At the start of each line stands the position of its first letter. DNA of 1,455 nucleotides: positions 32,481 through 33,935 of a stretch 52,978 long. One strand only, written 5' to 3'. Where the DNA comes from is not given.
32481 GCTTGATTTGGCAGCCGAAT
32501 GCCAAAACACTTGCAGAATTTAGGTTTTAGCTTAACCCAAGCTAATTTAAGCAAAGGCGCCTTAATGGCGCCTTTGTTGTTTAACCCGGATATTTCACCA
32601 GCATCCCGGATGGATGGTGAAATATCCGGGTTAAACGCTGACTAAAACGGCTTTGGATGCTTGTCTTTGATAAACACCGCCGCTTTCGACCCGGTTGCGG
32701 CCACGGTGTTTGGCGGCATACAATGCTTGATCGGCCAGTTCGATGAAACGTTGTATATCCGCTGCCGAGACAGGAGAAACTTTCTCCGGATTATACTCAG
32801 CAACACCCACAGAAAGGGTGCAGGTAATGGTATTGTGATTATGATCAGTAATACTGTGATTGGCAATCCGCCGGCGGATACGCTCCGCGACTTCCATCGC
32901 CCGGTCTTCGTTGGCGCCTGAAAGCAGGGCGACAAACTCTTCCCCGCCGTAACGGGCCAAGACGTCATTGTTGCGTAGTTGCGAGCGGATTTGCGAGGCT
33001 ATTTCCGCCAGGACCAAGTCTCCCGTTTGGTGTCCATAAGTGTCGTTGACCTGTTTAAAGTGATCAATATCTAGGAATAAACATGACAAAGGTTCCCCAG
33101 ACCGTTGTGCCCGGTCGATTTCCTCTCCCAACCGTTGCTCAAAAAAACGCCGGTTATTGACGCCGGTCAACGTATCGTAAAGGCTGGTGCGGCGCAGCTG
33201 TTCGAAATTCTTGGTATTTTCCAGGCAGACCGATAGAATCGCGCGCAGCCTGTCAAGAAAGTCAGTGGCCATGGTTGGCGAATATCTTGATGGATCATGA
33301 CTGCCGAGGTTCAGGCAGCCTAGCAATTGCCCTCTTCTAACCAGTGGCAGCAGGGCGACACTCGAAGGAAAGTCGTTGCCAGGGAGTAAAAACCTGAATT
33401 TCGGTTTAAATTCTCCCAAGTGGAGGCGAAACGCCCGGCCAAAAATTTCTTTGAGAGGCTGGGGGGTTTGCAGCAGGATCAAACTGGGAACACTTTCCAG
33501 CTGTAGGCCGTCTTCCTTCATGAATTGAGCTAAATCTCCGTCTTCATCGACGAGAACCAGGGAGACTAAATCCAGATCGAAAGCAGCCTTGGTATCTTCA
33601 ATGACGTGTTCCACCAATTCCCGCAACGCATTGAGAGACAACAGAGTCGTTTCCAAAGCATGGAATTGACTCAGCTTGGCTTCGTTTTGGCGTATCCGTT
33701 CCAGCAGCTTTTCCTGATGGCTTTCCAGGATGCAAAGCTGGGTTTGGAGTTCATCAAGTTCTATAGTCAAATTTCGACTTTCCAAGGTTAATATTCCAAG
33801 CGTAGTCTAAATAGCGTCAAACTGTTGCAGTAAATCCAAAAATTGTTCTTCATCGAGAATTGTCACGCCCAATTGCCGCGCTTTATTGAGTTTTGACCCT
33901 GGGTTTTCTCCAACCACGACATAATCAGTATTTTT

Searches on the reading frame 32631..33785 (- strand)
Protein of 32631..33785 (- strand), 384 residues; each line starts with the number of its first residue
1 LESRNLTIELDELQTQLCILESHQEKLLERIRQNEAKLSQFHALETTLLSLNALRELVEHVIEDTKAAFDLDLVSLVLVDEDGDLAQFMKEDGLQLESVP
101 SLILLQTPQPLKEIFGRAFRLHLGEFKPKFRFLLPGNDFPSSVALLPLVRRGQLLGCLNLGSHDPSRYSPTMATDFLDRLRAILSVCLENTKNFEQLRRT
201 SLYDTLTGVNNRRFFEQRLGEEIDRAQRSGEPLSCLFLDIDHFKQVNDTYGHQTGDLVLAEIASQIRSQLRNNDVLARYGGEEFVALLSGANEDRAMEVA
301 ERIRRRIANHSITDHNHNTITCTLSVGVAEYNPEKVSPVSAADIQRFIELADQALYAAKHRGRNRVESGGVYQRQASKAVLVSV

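Call 35: find_encoding_contigs(protein=window:32631-33785:-, flank=2500, max_places=10)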
Protein window:32631-33785:- (384 aa): 2 contigs read that carry it; 1 place shown.
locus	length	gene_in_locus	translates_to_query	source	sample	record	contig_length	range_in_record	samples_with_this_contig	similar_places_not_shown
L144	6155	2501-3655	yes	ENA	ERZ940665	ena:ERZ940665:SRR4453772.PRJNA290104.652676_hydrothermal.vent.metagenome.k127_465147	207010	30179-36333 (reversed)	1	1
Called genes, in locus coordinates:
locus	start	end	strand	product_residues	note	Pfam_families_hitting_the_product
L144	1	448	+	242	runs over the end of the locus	PF04354:ZipA_C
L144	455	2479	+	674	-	PF22745:Nlig-Ia, PF01653:DNA_ligase_aden, PF03120:OB_DNA_ligase, PF03119:DNA_ligase_ZBD, PF14520:HHH_5, PF12826:HHH_2, PF14520:HHH_5, PF00533:BRCT, +2 more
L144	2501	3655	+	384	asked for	PF04340:DUF484, PF13185:GAF_2 (faint), PF00990:GGDEF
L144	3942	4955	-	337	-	PF13145:Rotamase_2, PF13616:Rotamase_3, PF00639:Rotamase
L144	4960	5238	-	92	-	PF01722:BolA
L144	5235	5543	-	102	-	PF03795:YCII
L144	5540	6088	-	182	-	PF04279:IspA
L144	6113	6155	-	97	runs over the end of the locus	-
